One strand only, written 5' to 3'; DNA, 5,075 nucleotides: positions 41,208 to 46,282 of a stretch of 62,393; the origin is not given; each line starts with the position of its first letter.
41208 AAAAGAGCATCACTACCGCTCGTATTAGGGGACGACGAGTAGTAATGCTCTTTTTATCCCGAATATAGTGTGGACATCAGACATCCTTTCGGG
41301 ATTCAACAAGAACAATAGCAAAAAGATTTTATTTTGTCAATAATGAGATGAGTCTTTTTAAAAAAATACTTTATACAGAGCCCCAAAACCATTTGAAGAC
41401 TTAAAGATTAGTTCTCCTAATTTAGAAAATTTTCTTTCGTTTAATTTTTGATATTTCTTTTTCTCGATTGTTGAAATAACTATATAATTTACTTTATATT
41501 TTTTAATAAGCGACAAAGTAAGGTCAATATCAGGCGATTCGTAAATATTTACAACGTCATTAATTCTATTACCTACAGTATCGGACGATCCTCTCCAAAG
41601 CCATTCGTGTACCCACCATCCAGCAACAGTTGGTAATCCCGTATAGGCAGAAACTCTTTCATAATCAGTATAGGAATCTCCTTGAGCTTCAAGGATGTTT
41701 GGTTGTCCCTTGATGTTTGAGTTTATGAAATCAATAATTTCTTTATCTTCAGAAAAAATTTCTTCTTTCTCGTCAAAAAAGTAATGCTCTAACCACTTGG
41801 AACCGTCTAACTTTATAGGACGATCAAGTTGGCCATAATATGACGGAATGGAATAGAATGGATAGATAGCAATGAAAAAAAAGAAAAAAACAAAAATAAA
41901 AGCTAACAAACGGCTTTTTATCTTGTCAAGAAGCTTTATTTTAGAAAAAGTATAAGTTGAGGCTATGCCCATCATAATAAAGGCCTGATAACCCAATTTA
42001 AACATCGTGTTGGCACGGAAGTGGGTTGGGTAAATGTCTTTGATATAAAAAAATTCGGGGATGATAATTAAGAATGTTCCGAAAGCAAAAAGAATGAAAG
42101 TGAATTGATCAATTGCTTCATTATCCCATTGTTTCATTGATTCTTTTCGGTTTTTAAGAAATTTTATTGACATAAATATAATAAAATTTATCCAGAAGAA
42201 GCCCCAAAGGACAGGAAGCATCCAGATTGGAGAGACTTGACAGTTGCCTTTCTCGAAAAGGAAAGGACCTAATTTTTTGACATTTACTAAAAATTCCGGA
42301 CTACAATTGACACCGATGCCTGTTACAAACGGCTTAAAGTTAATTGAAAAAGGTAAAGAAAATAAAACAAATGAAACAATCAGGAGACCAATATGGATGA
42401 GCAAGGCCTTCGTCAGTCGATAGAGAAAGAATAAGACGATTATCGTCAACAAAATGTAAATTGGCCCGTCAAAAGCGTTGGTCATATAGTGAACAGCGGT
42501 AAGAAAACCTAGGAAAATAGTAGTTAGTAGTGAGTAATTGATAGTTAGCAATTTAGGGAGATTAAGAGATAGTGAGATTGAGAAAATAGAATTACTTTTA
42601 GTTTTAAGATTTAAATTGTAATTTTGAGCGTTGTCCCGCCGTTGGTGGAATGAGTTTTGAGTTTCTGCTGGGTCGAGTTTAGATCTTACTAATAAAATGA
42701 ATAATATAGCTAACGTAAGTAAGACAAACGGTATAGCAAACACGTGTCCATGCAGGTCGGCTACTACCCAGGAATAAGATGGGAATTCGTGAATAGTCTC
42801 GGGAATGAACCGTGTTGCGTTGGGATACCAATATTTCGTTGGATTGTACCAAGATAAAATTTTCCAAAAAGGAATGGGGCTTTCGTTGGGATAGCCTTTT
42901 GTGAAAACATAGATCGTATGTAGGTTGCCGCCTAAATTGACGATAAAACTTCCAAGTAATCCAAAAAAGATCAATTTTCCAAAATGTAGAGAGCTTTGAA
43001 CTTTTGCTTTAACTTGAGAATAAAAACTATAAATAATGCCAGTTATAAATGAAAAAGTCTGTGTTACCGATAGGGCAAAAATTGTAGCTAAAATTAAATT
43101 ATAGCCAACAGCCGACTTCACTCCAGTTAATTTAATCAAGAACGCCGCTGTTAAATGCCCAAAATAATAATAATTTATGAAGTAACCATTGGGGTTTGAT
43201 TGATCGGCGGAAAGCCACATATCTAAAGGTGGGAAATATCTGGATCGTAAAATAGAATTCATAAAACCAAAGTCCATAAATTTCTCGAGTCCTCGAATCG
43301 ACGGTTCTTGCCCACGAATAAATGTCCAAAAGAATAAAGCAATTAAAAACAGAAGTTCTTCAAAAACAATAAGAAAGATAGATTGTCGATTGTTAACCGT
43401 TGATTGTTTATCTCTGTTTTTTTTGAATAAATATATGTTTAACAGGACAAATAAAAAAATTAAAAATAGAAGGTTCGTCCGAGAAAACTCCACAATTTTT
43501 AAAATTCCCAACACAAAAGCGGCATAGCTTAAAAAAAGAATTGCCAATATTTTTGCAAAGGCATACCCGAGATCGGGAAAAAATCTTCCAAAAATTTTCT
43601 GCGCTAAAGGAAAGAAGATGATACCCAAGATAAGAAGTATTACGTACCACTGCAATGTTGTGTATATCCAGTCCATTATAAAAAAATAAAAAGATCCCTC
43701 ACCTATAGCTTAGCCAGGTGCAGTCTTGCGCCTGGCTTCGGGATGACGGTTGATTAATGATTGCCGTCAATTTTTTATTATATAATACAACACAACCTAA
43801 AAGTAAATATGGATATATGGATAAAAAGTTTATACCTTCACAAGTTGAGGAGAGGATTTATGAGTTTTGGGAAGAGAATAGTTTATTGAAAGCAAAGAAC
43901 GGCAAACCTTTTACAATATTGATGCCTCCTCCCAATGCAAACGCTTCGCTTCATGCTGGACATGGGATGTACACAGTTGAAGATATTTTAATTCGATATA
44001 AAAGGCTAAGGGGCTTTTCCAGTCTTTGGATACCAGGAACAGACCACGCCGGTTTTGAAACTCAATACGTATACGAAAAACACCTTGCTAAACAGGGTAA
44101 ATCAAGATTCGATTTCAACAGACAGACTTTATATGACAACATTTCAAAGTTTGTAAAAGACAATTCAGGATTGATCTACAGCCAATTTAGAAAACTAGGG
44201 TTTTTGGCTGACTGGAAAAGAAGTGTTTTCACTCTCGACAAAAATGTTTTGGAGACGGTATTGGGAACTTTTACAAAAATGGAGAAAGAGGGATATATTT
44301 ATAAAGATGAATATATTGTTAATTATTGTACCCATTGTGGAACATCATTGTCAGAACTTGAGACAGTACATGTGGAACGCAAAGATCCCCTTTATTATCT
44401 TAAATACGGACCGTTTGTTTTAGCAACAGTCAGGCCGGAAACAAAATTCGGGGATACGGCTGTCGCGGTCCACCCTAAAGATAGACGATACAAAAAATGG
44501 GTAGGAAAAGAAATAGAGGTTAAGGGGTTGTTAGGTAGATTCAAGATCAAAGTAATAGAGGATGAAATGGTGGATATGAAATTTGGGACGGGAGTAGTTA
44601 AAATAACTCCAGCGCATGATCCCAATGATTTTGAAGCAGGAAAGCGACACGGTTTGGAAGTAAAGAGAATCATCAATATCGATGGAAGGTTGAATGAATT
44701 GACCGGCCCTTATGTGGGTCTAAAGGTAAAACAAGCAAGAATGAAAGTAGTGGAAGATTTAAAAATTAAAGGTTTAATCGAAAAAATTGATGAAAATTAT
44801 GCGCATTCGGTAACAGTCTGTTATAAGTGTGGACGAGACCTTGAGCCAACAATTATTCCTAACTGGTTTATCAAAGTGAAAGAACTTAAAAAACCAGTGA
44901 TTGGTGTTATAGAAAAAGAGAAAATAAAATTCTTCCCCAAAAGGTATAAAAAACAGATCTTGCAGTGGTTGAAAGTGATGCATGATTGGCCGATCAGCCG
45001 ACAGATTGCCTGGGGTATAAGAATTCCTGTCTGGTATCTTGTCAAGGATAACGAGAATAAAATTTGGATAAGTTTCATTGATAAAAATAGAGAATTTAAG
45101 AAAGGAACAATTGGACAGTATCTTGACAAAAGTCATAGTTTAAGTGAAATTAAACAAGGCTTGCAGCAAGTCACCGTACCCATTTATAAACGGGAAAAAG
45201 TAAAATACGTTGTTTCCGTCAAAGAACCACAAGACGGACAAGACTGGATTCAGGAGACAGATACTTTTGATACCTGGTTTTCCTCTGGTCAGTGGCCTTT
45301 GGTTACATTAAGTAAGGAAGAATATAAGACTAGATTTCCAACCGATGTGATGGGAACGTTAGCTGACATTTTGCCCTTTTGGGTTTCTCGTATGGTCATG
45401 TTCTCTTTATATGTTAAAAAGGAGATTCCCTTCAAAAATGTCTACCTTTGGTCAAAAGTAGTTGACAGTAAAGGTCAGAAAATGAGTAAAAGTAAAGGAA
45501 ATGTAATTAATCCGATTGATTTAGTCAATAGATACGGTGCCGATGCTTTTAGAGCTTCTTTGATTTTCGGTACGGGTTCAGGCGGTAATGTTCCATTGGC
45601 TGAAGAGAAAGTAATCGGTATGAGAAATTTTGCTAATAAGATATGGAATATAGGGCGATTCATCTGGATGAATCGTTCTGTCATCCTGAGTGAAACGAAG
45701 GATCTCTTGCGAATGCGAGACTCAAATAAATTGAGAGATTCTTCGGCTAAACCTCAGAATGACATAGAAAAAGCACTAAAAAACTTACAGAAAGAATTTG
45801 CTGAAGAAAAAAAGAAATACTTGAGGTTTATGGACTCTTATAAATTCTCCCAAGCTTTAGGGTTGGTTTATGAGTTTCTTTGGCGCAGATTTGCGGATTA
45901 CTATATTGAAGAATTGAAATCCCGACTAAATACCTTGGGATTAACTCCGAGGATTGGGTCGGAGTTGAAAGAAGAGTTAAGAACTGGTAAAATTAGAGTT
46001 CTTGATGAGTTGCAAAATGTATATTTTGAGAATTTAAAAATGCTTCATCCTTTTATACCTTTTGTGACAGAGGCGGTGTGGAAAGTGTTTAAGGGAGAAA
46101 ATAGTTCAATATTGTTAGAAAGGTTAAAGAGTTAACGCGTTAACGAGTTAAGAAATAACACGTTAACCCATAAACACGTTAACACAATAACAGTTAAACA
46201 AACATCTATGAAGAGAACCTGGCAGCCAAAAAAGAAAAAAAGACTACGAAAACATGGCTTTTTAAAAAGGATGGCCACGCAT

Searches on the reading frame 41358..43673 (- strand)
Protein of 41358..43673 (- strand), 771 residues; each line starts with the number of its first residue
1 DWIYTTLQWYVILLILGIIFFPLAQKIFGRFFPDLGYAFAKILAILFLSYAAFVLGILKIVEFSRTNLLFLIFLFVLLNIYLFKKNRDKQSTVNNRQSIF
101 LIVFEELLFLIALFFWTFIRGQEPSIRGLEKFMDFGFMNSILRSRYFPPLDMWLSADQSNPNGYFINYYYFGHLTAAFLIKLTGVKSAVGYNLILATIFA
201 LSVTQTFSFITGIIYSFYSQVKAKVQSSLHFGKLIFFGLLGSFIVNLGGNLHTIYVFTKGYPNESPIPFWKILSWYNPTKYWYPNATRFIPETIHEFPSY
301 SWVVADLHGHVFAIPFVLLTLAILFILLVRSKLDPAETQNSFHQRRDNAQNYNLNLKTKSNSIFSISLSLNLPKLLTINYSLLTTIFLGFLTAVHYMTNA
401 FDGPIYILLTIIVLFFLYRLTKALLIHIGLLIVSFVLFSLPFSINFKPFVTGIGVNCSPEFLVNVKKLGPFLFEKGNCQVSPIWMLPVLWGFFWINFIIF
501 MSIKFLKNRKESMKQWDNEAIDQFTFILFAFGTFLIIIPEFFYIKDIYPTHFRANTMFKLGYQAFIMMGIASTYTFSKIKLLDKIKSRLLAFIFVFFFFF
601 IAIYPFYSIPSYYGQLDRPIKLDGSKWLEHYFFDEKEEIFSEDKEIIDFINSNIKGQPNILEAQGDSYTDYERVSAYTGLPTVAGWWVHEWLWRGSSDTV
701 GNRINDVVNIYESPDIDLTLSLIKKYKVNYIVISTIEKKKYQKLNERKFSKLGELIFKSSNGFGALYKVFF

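Call 56: search_protein_families(library=pfam, proteins=[window:41358-43673:-], max_evalue=0.00001)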
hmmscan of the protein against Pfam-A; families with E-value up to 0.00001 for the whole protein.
window:41358-43673:- (771 aa): 1 family
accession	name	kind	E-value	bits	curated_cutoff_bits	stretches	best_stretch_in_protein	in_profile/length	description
PF10060.15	DUF2298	-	2.4e-90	304.3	27.8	2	48-511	2-393/488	Uncharacterized membrane protein (DUF2298)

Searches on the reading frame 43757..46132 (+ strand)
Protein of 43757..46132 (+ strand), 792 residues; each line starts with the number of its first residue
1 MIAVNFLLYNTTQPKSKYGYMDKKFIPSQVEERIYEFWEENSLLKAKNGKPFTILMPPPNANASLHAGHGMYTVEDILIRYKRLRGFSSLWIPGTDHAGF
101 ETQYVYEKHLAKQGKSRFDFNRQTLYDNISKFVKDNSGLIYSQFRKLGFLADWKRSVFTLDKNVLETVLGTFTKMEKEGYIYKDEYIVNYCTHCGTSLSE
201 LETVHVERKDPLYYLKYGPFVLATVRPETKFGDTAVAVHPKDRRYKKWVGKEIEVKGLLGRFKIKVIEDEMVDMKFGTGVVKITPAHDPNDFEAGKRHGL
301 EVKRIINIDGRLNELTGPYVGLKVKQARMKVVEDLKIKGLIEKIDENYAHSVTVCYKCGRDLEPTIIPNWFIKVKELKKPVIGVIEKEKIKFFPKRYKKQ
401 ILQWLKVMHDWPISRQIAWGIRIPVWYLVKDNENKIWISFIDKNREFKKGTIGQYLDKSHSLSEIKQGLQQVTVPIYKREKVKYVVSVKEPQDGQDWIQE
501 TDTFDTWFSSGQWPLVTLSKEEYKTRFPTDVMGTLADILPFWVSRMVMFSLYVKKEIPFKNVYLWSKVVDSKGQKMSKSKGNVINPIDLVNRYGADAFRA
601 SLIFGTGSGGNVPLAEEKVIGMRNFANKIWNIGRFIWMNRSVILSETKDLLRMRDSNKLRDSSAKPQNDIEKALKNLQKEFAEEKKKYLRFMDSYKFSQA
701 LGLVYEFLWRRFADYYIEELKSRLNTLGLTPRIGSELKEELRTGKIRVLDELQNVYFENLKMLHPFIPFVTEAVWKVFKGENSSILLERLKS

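Call 56: search_protein_families(library=pfam, proteins=[window:43757-46132:+], max_evalue=0.00001)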
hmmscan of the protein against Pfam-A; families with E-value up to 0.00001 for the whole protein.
window:43757-46132:+ (792 aa): 3 families
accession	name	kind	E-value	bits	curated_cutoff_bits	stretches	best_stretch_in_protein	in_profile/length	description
PF00133.28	tRNA-synt_1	-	9.9e-104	347.8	22.7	1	34-606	2-405/414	tRNA synthetases class I (I, L, M and V)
PF09334.17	tRNA-synt_1g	-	9.5e-21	74.4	20.1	2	58-200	7-132/391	tRNA synthetases class I (M)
PF08264.19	Anticodon_1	-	3.2e-16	60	25.1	1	679-789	6-103/148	Anticodon-binding domain of tRNA ligase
